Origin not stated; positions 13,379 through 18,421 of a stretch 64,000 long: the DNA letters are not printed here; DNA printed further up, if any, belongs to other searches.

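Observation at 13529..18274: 1581-aa triple glycosyltransferase fusion: GT2 + processive QxxRW GT2 + 12-TM block + GT4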

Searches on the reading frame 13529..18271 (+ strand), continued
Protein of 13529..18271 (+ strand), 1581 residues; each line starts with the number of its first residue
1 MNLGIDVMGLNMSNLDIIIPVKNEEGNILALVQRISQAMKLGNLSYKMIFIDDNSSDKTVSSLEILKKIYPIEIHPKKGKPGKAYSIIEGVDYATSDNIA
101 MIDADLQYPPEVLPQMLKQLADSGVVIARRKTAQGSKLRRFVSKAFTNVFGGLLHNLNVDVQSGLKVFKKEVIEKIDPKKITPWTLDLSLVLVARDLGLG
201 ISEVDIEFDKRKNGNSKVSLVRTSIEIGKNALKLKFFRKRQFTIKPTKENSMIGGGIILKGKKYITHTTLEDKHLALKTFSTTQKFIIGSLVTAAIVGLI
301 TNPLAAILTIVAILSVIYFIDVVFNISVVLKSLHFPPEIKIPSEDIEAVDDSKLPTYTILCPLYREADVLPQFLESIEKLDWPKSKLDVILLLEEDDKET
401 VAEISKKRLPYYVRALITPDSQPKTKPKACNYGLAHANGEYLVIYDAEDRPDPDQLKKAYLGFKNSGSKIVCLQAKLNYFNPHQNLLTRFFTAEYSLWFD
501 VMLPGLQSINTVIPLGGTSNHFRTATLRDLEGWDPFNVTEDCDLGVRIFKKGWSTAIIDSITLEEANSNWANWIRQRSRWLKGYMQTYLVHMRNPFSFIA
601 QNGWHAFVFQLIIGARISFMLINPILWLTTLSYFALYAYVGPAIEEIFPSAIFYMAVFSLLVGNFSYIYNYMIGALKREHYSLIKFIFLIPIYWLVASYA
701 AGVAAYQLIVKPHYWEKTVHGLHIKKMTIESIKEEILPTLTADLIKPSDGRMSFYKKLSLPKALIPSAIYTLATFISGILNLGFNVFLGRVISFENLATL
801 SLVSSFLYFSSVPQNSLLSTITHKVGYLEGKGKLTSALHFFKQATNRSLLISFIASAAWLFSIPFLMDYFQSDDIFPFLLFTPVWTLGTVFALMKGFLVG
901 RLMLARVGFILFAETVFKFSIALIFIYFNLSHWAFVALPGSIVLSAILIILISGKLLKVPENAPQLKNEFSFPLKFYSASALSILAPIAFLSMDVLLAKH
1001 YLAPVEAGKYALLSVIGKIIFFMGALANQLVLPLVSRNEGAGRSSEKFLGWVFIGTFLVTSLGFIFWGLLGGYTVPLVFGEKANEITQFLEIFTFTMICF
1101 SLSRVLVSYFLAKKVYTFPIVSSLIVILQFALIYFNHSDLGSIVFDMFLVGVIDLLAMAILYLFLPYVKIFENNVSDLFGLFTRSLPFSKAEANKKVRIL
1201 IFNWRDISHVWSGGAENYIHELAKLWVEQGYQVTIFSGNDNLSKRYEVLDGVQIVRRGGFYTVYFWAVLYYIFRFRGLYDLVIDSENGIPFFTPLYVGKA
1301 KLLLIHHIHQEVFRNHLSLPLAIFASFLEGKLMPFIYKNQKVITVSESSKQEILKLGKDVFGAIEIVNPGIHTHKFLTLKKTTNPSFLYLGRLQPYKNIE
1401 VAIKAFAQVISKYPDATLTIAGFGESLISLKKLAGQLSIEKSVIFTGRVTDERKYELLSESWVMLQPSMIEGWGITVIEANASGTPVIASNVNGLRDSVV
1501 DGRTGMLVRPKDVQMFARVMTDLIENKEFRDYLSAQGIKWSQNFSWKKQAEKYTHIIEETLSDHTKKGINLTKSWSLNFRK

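Call 7: find_homologous_proteins(query=window:13529-18271:+, max_evalue=1e-10)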
Query window:13529-18271:+ (1581 aa): 1240 proteins with E <= 1e-10 among 8000 candidates; the best 120 are listed.
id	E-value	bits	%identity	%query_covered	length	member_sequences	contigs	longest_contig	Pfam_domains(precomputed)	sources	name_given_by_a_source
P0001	0.0e+0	3528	100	100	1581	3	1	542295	PF13632.13,PF10111.15,PF13506.14,PF13641.13,PF00534.27,PF13579.13,PF13439.13,PF00535.33,PF20706.4,PF13692.13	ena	-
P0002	0.0e+0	2599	72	99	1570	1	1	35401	PF13632.13,PF10111.15,PF13506.14,PF13641.13,PF00534.27,PF13579.13,PF13439.13,PF00535.33,PF20706.4,PF13692.13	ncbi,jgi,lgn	-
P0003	0.0e+0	2589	72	99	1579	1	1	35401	PF13632.13,PF10111.15,PF13506.14,PF13641.13,PF00534.27,PF13579.13,PF13439.13,PF00535.33,PF20706.4,PF13692.13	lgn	-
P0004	0.0e+0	2548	70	99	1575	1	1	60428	PF13632.13,PF10111.15,PF13506.14,PF13641.13,PF00534.27,PF13579.13,PF13439.13,PF00535.33,PF20706.4,PF13692.13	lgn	-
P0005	0.0e+0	2544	70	99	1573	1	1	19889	PF13632.13,PF10111.15,PF13506.14,PF13641.13,PF00534.27,PF13579.13,PF13439.13,PF00535.33,PF20706.4,PF13692.13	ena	-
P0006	0.0e+0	2542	71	99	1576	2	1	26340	PF13632.13,PF10111.15,PF13641.13,PF00534.27,PF13579.13,PF13439.13,PF00535.33,PF20706.4,PF13692.13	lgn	-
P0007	0.0e+0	2541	71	99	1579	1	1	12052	PF13632.13,PF10111.15,PF13506.14,PF13641.13,PF00534.27,PF13439.13,PF00535.33,PF20706.4,PF13692.13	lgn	-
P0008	0.0e+0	2526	70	99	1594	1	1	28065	PF13632.13,PF10111.15,PF13641.13,PF00534.27,PF13579.13,PF13439.13,PF00535.33,PF20706.4,PF13692.13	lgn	-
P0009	0.0e+0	2525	70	99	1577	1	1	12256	PF13632.13,PF10111.15,PF13506.14,PF13641.13,PF00534.27,PF13579.13,PF13439.13,PF00535.33,PF20706.4,PF13692.13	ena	-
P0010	0.0e+0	2475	69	98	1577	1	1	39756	PF13632.13,PF10111.15,PF13506.14,PF13641.13,PF00534.27,PF13439.13,PF00535.33,PF20706.4,PF13692.13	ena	-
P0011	0.0e+0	2450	68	99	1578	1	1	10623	PF13632.13,PF10111.15,PF13641.13,PF00534.27,PF13579.13,PF13439.13,PF00535.33,PF20706.4,PF13692.13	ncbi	-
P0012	0.0e+0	2426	68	99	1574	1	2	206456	PF13632.13,PF10111.15,PF13506.14,PF13641.13,PF00534.27,PF13579.13,PF13439.13,PF00535.33,PF20706.4,PF13692.13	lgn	-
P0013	0.0e+0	2401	67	98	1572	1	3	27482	PF13632.13,PF13506.14,PF13641.13,PF00534.27,PF13579.13,PF13439.13,PF00535.33,PF20706.4,PF13692.13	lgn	-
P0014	0.0e+0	2266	64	98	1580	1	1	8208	PF13632.13,PF10111.15,PF13641.13,PF00534.27,PF13579.13,PF13439.13,PF00535.33,PF20706.4,PF13692.13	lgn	-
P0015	0.0e+0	2260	63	98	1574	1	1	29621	PF13632.13,PF10111.15,PF13506.14,PF13641.13,PF00534.27,PF13439.13,PF00535.33,PF20706.4,PF13692.13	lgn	-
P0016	0.0e+0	2201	63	98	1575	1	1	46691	PF13632.13,PF10111.15,PF13506.14,PF13641.13,PF00534.27,PF13579.13,PF13439.13,PF00535.33,PF20706.4,PF13692.13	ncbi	-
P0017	0.0e+0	2186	61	99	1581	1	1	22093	PF13632.13,PF10111.15,PF13641.13,PF00534.27,PF13579.13,PF13439.13,PF00535.33,PF20706.4,PF13692.13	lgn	-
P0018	0.0e+0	2159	62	97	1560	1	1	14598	PF13632.13,PF13641.13,PF00534.27,PF13439.13,PF00535.33,PF20706.4,PF13692.13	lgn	-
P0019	0.0e+0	2015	57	99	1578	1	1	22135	PF13632.13,PF10111.15,PF13641.13,PF00534.27,PF13439.13,PF00535.33,PF20706.4,PF13692.13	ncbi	-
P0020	0.0e+0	1994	57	97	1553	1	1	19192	PF13632.13,PF10111.15,PF13506.14,PF13641.13,PF00534.27,PF13579.13,PF13439.13,PF00535.33,PF20706.4,PF13692.13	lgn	-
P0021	0.0e+0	1847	54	98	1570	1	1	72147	PF13632.13,PF10111.15,PF13506.14,PF13641.13,PF00534.27,PF13579.13,PF13439.13,PF00535.33,PF20706.4,PF13692.13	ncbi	-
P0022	0.0e+0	1784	52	98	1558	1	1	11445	PF13632.13,PF13641.13,PF00534.27,PF13579.13,PF13439.13,PF00535.33,PF20706.4,PF13692.13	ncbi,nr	ncbi:glycosyltransferase [Candidatus Microgenomates bacterium]|nr:glycosyltransferase [Candidatus Mi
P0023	0.0e+0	1774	52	98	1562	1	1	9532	PF13632.13,PF10111.15,PF13641.13,PF00534.27,PF13579.13,PF13439.13,PF00535.33,PF20706.4,PF13692.13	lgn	-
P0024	0.0e+0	1767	51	98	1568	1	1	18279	PF13632.13,PF01943.23,PF10111.15,PF13506.14,PF13641.13,PF00534.27,PF13579.13,PF13439.13,PF00535.33,PF20706.4,PF13692.13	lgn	-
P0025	0.0e+0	1760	52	98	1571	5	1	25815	PF13632.13,PF01943.23,PF13641.13,PF00534.27,PF13579.13,PF13439.13,PF00535.33,PF20706.4,PF13692.13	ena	-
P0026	0.0e+0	1758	52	98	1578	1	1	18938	PF13632.13,PF10111.15,PF13641.13,PF00534.27,PF13579.13,PF13439.13,PF00535.33,PF20706.4,PF13692.13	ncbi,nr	ncbi:MAG: glycosyltransferase [Candidatus Levybacteria bacterium]|nr:glycosyltransferase [Candidatus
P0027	0.0e+0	1756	53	98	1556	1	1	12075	PF13632.13,PF10111.15,PF13506.14,PF13641.13,PF00534.27,PF13579.13,PF13439.13,PF00535.33,PF20706.4,PF13692.13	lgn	-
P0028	0.0e+0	1756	51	98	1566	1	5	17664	PF13632.13,PF10111.15,PF13506.14,PF13641.13,PF00534.27,PF13439.13,PF00535.33,PF20706.4,PF13692.13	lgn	-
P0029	0.0e+0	1753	51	98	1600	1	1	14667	PF13632.13,PF10111.15,PF13506.14,PF13641.13,PF00534.27,PF13579.13,PF13439.13,PF00535.33,PF20706.4,PF13692.13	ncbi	-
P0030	0.0e+0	1752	51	98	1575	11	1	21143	PF13632.13,PF10111.15,PF13506.14,PF13641.13,PF00534.27,PF13579.13,PF13439.13,PF00535.33,PF20706.4,PF13692.13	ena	-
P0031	0.0e+0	1746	51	99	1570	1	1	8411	PF13632.13,PF13506.14,PF13641.13,PF00534.27,PF13579.13,PF13439.13,PF00535.33,PF20706.4,PF13692.13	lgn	-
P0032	0.0e+0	1742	52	98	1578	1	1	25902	PF13632.13,PF10111.15,PF13641.13,PF00534.27,PF13579.13,PF13439.13,PF00535.33,PF20706.4,PF13692.13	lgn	-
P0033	0.0e+0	1742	51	98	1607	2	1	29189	PF13632.13,PF10111.15,PF13506.14,PF13641.13,PF00534.27,PF13439.13,PF00535.33,PF20706.4,PF13692.13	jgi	-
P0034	0.0e+0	1740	51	98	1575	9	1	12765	PF13632.13,PF13506.14,PF13641.13,PF00534.27,PF13579.13,PF13439.13,PF00535.33,PF20706.4,PF13692.13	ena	-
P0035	0.0e+0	1739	51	99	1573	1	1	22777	PF13632.13,PF13506.14,PF13641.13,PF00534.27,PF13579.13,PF13439.13,PF00535.33,PF20706.4,PF13692.13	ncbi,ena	-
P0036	0.0e+0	1738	50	99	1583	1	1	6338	PF13632.13,PF13506.14,PF13641.13,PF00534.27,PF13579.13,PF13439.13,PF00535.33,PF20706.4,PF13692.13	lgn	-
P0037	0.0e+0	1735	51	98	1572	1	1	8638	PF13632.13,PF01943.23,PF13506.14,PF13641.13,PF00534.27,PF13579.13,PF13439.13,PF00535.33,PF20706.4,PF13692.13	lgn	-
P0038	0.0e+0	1733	51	98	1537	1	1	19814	PF13632.13,PF10111.15,PF13641.13,PF00534.27,PF13439.13,PF00535.33,PF20706.4,PF13692.13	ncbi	-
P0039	0.0e+0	1733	51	98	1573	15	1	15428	PF13632.13,PF10111.15,PF13641.13,PF00534.27,PF13579.13,PF13439.13,PF00535.33,PF20706.4,PF13692.13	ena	-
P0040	0.0e+0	1732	50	98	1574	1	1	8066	PF13632.13,PF13506.14,PF13641.13,PF00534.27,PF13579.13,PF13439.13,PF00535.33,PF20706.4,PF13692.13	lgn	-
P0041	0.0e+0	1727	50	98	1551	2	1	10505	PF13632.13,PF13506.14,PF13641.13,PF00534.27,PF13579.13,PF13439.13,PF00535.33,PF20706.4,PF13692.13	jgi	-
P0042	0.0e+0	1725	51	99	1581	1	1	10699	PF13632.13,PF10111.15,PF13506.14,PF13641.13,PF00534.27,PF13579.13,PF13439.13,PF00535.33,PF20706.4,PF13692.13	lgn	-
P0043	0.0e+0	1720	51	98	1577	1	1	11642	PF13632.13,PF13506.14,PF13641.13,PF00534.27,PF13579.13,PF13439.13,PF00535.33,PF20706.4,PF13692.13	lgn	-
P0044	0.0e+0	1718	50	98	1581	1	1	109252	PF13632.13,PF13506.14,PF13641.13,PF00534.27,PF13439.13,PF00535.33,PF20706.4,PF13692.13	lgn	-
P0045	0.0e+0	1717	49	99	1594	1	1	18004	PF13632.13,PF01943.23,PF13506.14,PF13641.13,PF00534.27,PF13579.13,PF13524.13,PF13439.13,PF00535.33,PF20706.4,PF13692.13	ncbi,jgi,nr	ncbi:glycosyltransferase [Candidatus Microgenomates bacterium]|nr:MAG: glycosyltransferase [Candidat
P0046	0.0e+0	1715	49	99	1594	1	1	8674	PF13632.13,PF10111.15,PF13506.14,PF13641.13,PF00534.27,PF13579.13,PF13439.13,PF00535.33,PF20706.4,PF13692.13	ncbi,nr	ncbi:MAG TPA: glycosyltransferase [Patescibacteria group bacterium]|nr:glycosyltransferase [Patescib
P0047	0.0e+0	1713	51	99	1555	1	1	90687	PF13632.13,PF13641.13,PF00534.27,PF13439.13,PF00535.33,PF20706.4,PF13692.13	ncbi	-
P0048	0.0e+0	1713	50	98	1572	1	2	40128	PF13632.13,PF10111.15,PF13506.14,PF13641.13,PF00534.27,PF13579.13,PF13439.13,PF00535.33,PF20706.4,PF13692.13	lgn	-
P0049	0.0e+0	1713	50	98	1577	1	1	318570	PF13632.13,PF13641.13,PF00534.27,PF13579.13,PF13439.13,PF00535.33,PF20706.4,PF13692.13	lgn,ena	-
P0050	0.0e+0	1712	50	98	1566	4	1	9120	PF13632.13,PF10111.15,PF13506.14,PF13641.13,PF00534.27,PF13579.13,PF13439.13,PF00535.33,PF20706.4,PF13692.13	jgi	jgi:cellulose synthase/poly-beta-1,6-N-acetylglucosamine synthase-like glycosyltransferase/glycosylt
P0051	0.0e+0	1710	49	98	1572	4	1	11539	PF13632.13,PF13506.14,PF13641.13,PF00534.27,PF13579.13,PF13439.13,PF00535.33,PF20706.4,PF13692.13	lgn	-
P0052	0.0e+0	1709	51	98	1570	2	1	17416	PF13632.13,PF13506.14,PF13641.13,PF00534.27,PF13579.13,PF13439.13,PF00535.33,PF20706.4,PF13692.13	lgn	-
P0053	0.0e+0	1708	51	98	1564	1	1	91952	PF13632.13,PF10111.15,PF13506.14,PF13641.13,PF00534.27,PF13579.13,PF13439.13,PF00535.33,PF20706.4,PF13692.13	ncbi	-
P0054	0.0e+0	1702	50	98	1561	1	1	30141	PF13632.13,PF10111.15,PF13506.14,PF13641.13,PF00534.27,PF13579.13,PF13439.13,PF00535.33,PF20706.4,PF13692.13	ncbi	-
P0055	0.0e+0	1702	50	98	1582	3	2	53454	PF13632.13,PF01943.23,PF13641.13,PF00534.27,PF13579.13,PF13524.13,PF13439.13,PF00535.33,PF20706.4,PF13692.13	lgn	-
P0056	0.0e+0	1701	51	99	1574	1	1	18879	PF13632.13,PF01943.23,PF10111.15,PF13506.14,PF13641.13,PF00534.27,PF13439.13,PF13440.12,PF00535.33,PF20706.4,PF13692.13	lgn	-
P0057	0.0e+0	1699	50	98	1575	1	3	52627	PF13632.13,PF10111.15,PF13641.13,PF00534.27,PF13579.13,PF13524.13,PF13439.13,PF00535.33,PF20706.4,PF13692.13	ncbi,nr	ncbi:glycosyltransferase [Candidatus Woesebacteria bacterium]|nr:glycosyltransferase [Candidatus Woe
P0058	0.0e+0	1698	51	98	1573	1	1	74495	PF13632.13,PF10111.15,PF13506.14,PF13641.13,PF00534.27,PF13579.13,PF13439.13,PF00535.33,PF20706.4,PF13692.13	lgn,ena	-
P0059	0.0e+0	1697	50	98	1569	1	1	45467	PF13632.13,PF13506.14,PF13641.13,PF00534.27,PF13439.13,PF00535.33,PF20706.4,PF13692.13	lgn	-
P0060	0.0e+0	1696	50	98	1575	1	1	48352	PF13632.13,PF10111.15,PF13506.14,PF13641.13,PF00534.27,PF13579.13,PF13439.13,PF00535.33,PF20706.4,PF13692.13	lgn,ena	-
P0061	0.0e+0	1695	50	98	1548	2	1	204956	PF13632.13,PF10111.15,PF13641.13,PF00534.27,PF13439.13,PF00535.33,PF20706.4,PF13692.13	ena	-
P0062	0.0e+0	1693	50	98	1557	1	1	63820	PF13632.13,PF10111.15,PF13641.13,PF00534.27,PF13579.13,PF13439.13,PF00535.33,PF20706.4,PF13692.13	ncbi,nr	ncbi:glycosyltransferase [Candidatus Gottesmanbacteria bacterium]|nr:glycosyltransferase [Candidatus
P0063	0.0e+0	1693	51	98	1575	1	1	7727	PF13632.13,PF13506.14,PF13641.13,PF00534.27,PF13579.13,PF13439.13,PF00535.33,PF20706.4,PF13692.13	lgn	-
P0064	0.0e+0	1692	50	98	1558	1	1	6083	PF13632.13,PF10111.15,PF13506.14,PF13641.13,PF00534.27,PF13579.13,PF13439.13,PF00535.33,PF20706.4,PF13692.13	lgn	-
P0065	0.0e+0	1690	49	99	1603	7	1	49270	PF13632.13,PF10111.15,PF13506.14,PF13641.13,PF00534.27,PF13579.13,PF13439.13,PF00535.33,PF20706.4,PF13692.13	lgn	-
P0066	0.0e+0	1688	50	98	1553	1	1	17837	PF13632.13,PF10111.15,PF13506.14,PF13641.13,PF00534.27,PF13579.13,PF13524.13,PF13439.13,PF00535.33,PF20706.4,PF13692.13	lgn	-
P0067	0.0e+0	1687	49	98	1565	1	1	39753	PF13632.13,PF10111.15,PF13641.13,PF00534.27,PF13579.13,PF13439.13,PF00535.33,PF20706.4,PF13692.13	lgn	-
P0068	0.0e+0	1686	49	98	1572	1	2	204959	PF13632.13,PF10111.15,PF13506.14,PF13641.13,PF00534.27,PF13579.13,PF13439.13,PF00535.33,PF20706.4,PF13692.13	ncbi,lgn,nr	ncbi:glycosyltransferase [Candidatus Gottesmanbacteria bacterium]|nr:glycosyltransferase [Candidatus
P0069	0.0e+0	1686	49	98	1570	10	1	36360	PF13632.13,PF13506.14,PF13641.13,PF00534.27,PF13579.13,PF13439.13,PF00535.33,PF20706.4,PF13692.13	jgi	-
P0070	0.0e+0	1684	50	98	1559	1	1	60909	PF13632.13,PF13733.13,PF13506.14,PF13641.13,PF00534.27,PF13579.13,PF13439.13,PF00535.33,PF20706.4,PF13692.13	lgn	-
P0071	0.0e+0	1682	51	98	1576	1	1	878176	PF13632.13,PF13506.14,PF13641.13,PF00534.27,PF13579.13,PF13439.13,PF00535.33,PF20706.4,PF13692.13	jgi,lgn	-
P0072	0.0e+0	1682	50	98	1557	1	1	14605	PF13632.13,PF10111.15,PF13506.14,PF13641.13,PF00534.27,PF13579.13,PF13439.13,PF00535.33,PF20706.4,PF13692.13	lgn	-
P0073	0.0e+0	1681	49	98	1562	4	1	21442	PF13632.13,PF01943.23,PF13506.14,PF13641.13,PF00534.27,PF13579.13,PF13439.13,PF00535.33,PF20706.4,PF13692.13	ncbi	-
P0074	0.0e+0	1681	49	98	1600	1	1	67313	PF13632.13,PF10111.15,PF13506.14,PF13641.13,PF00534.27,PF13439.13,PF00535.33,PF20706.4,PF13692.13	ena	-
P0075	0.0e+0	1680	50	98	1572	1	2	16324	PF13632.13,PF10111.15,PF13506.14,PF13641.13,PF00534.27,PF13579.13,PF13439.13,PF00535.33,PF20706.4,PF13692.13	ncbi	-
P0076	0.0e+0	1679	51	98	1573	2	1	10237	PF13632.13,PF10111.15,PF13506.14,PF13641.13,PF00534.27,PF13579.13,PF13439.13,PF00535.33,PF20706.4,PF13692.13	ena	-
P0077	0.0e+0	1678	49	98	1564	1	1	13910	PF13632.13,PF10111.15,PF13506.14,PF13641.13,PF00534.27,PF13579.13,PF13439.13,PF00535.33,PF20706.4,PF13692.13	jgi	jgi:cellulose synthase/poly-beta-1,6-N-acetylglucosamine synthase-like glycosyltransferase/glycosylt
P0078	0.0e+0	1678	49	99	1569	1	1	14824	PF13632.13,PF10111.15,PF13506.14,PF13641.13,PF00534.27,PF13579.13,PF13439.13,PF00535.33,PF20706.4,PF13692.13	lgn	-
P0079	0.0e+0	1674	49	99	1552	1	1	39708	PF13632.13,PF10111.15,PF13506.14,PF13641.13,PF00534.27,PF13579.13,PF13439.13,PF00535.33,PF20706.4,PF13692.13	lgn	-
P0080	0.0e+0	1674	49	98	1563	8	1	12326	PF13632.13,PF01943.23,PF13506.14,PF13641.13,PF00534.27,PF13579.13,PF13439.13,PF00535.33,PF20706.4,PF13692.13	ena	-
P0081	0.0e+0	1674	50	98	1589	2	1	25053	PF13632.13,PF13641.13,PF00534.27,PF13579.13,PF13439.13,PF00535.33,PF20706.4,PF13692.13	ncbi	-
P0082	0.0e+0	1674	50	98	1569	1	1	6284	PF13632.13,PF10111.15,PF13506.14,PF13641.13,PF00534.27,PF13579.13,PF13439.13,PF00535.33,PF20706.4,PF13692.13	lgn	-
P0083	0.0e+0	1673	50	98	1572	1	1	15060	PF13632.13,PF13506.14,PF13641.13,PF00534.27,PF13579.13,PF13439.13,PF00535.33,PF20706.4,PF13692.13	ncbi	-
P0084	0.0e+0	1672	50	98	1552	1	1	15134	PF13632.13,PF10111.15,PF13506.14,PF13641.13,PF00534.27,PF13579.13,PF13439.13,PF00535.33,PF20706.4,PF13692.13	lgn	-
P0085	0.0e+0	1672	50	98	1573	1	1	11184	PF13632.13,PF10111.15,PF13641.13,PF00534.27,PF13579.13,PF13439.13,PF00535.33,PF20706.4,PF13692.13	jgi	-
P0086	0.0e+0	1672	49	98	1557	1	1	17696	PF13632.13,PF13641.13,PF00534.27,PF13579.13,PF13439.13,PF00535.33,PF20706.4,PF13692.13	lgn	-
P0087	0.0e+0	1672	49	99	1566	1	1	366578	PF13632.13,PF01943.23,PF13506.14,PF13641.13,PF00534.27,PF13579.13,PF13524.13,PF13439.13,PF00535.33,PF20706.4,PF13692.13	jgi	-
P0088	0.0e+0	1671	48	98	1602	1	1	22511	PF13632.13,PF13641.13,PF00534.27,PF13439.13,PF00535.33,PF20706.4,PF13692.13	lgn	-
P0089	0.0e+0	1670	49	98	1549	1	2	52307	PF13632.13,PF01943.23,PF10111.15,PF13641.13,PF00534.27,PF13579.13,PF13439.13,PF13440.12,PF00535.33,PF20706.4,PF13692.13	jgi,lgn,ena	-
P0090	0.0e+0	1667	48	99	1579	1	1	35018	PF13632.13,PF13641.13,PF00534.27,PF13579.13,PF13439.13,PF00535.33,PF20706.4,PF13692.13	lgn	-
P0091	0.0e+0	1667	48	98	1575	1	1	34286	PF13632.13,PF10111.15,PF13506.14,PF13641.13,PF00534.27,PF13439.13,PF00535.33,PF20706.4,PF13692.13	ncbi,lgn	-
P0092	0.0e+0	1667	50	98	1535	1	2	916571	PF13632.13,PF13506.14,PF13641.13,PF00534.27,PF13579.13,PF13439.13,PF00535.33,PF20706.4,PF13692.13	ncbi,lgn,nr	ncbi:glycosyltransferase [Candidatus Woesebacteria bacterium]|nr:glycosyltransferase [Candidatus Woe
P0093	0.0e+0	1666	50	98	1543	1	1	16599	PF13632.13,PF13506.14,PF13641.13,PF00534.27,PF13579.13,PF13439.13,PF00535.33,PF20706.4,PF13692.13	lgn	-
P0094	0.0e+0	1666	49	98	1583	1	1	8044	PF13632.13,PF10111.15,PF13506.14,PF13641.13,PF00534.27,PF13439.13,PF00535.33,PF20706.4,PF13692.13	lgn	-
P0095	0.0e+0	1665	49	98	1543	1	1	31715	PF13632.13,PF13506.14,PF13641.13,PF00534.27,PF13579.13,PF13439.13,PF00535.33,PF20706.4,PF13692.13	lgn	-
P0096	0.0e+0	1665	49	97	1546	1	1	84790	PF13632.13,PF13641.13,PF00534.27,PF13439.13,PF13440.12,PF00535.33,PF20706.4,PF13692.13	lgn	-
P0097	0.0e+0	1665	49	98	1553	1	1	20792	PF13632.13,PF13506.14,PF13641.13,PF00534.27,PF13579.13,PF13439.13,PF00535.33,PF20706.4,PF13692.13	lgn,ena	-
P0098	0.0e+0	1664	49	98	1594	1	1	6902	PF13632.13,PF13506.14,PF13641.13,PF00534.27,PF13439.13,PF00535.33,PF20706.4,PF13692.13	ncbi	-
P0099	0.0e+0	1663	49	98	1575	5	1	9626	PF13632.13,PF10111.15,PF13506.14,PF13641.13,PF00534.27,PF13579.13,PF13439.13,PF00535.33,PF20706.4,PF13692.13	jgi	-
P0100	0.0e+0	1663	50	98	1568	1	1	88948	PF13632.13,PF10111.15,PF13506.14,PF13641.13,PF00534.27,PF13439.13,PF00535.33,PF20706.4,PF13692.13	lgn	-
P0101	0.0e+0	1663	49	99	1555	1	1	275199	PF13632.13,PF01943.23,PF10111.15,PF13506.14,PF13641.13,PF00534.27,PF13579.13,PF13439.13,PF00535.33,PF20706.4,PF13692.13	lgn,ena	-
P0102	0.0e+0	1662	50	98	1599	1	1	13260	PF13632.13,PF13641.13,PF00534.27,PF13524.13,PF13439.13,PF00535.33,PF20706.4,PF13692.13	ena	-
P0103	0.0e+0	1662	48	99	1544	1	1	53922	PF13632.13,PF13641.13,PF00534.27,PF13579.13,PF13524.13,PF13439.13,PF00535.33,PF20706.4,PF13692.13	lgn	-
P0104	0.0e+0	1661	49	98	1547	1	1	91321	PF13632.13,PF13506.14,PF13641.13,PF00534.27,PF13579.13,PF13439.13,PF00535.33,PF20706.4,PF13692.13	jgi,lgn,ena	-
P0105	0.0e+0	1660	48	99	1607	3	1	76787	PF13632.13,PF13641.13,PF00534.27,PF13579.13,PF13524.13,PF13439.13,PF00535.33,PF20706.4,PF13692.13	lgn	-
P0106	0.0e+0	1659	50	98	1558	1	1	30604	PF13632.13,PF13641.13,PF00534.27,PF13524.13,PF13439.13,PF00535.33,PF20706.4,PF13692.13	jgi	jgi:glycosyltransferase XagB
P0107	0.0e+0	1656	48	98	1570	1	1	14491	PF13632.13,PF10111.15,PF13506.14,PF13641.13,PF00534.27,PF13439.13,PF00535.33,PF20706.4,PF13692.13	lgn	-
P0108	0.0e+0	1656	48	99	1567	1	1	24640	PF13632.13,PF10111.15,PF13641.13,PF00534.27,PF13579.13,PF13439.13,PF00535.33,PF20706.4,PF13692.13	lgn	-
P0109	0.0e+0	1655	49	98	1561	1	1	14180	PF13632.13,PF13506.14,PF13641.13,PF00534.27,PF13579.13,PF13439.13,PF00535.33,PF20706.4,PF13692.13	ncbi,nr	ncbi:MAG: glycosyltransferase [bacterium]|nr:glycosyltransferase [bacterium]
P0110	0.0e+0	1655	49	98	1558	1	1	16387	PF13632.13,PF01943.23,PF13641.13,PF00534.27,PF13579.13,PF13439.13,PF00535.33,PF20706.4,PF13692.13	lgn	-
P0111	0.0e+0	1655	49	98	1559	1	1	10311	PF13632.13,PF10111.15,PF13506.14,PF13641.13,PF00534.27,PF13579.13,PF13439.13,PF00535.33,PF20706.4,PF13692.13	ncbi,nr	ncbi:MAG: glycosyltransferase [Bacteroides sp.]|nr:glycosyltransferase [Bacteroides sp.]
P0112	0.0e+0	1655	48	98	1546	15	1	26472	PF13632.13,PF13641.13,PF00534.27,PF13579.13,PF13439.13,PF00535.33,PF20706.4,PF13692.13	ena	-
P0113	0.0e+0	1655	50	99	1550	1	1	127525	PF13632.13,PF01943.23,PF13506.14,PF13641.13,PF00534.27,PF13579.13,PF13439.13,PF00535.33,PF20706.4,PF13692.13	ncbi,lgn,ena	-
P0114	0.0e+0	1655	49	99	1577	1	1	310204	PF13632.13,PF10111.15,PF13641.13,PF00534.27,PF13579.13,PF13524.13,PF13439.13,PF00535.33,PF20706.4,PF13692.13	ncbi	-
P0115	0.0e+0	1655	50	99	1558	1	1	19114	PF13632.13,PF10111.15,PF13506.14,PF13641.13,PF00534.27,PF13579.13,PF13439.13,PF00535.33,PF20706.4,PF13692.13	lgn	-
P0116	0.0e+0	1655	48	99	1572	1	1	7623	PF13632.13,PF10111.15,PF13506.14,PF13641.13,PF00534.27,PF13439.13,PF00535.33,PF20706.4,PF13692.13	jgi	jgi:cellulose synthase/poly-beta-1,6-N-acetylglucosamine synthase-like glycosyltransferase/glycosylt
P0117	0.0e+0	1654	49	98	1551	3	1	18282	PF13632.13,PF10111.15,PF13641.13,PF00534.27,PF13439.13,PF00535.33,PF20706.4,PF13692.13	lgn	-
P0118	0.0e+0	1652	48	98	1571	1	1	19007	PF13632.13,PF13641.13,PF00534.27,PF13579.13,PF13439.13,PF00535.33,PF20706.4,PF13692.13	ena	-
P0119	0.0e+0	1652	49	98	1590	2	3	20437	PF13632.13,PF13506.14,PF13641.13,PF00534.27,PF13524.13,PF13439.13,PF00535.33,PF20706.4,PF13692.13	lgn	-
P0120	0.0e+0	1652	48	98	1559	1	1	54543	PF13632.13,PF10111.15,PF13506.14,PF13641.13,PF00534.27,PF13579.13,PF13439.13,PF00535.33,PF20706.4,PF13692.13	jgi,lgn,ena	-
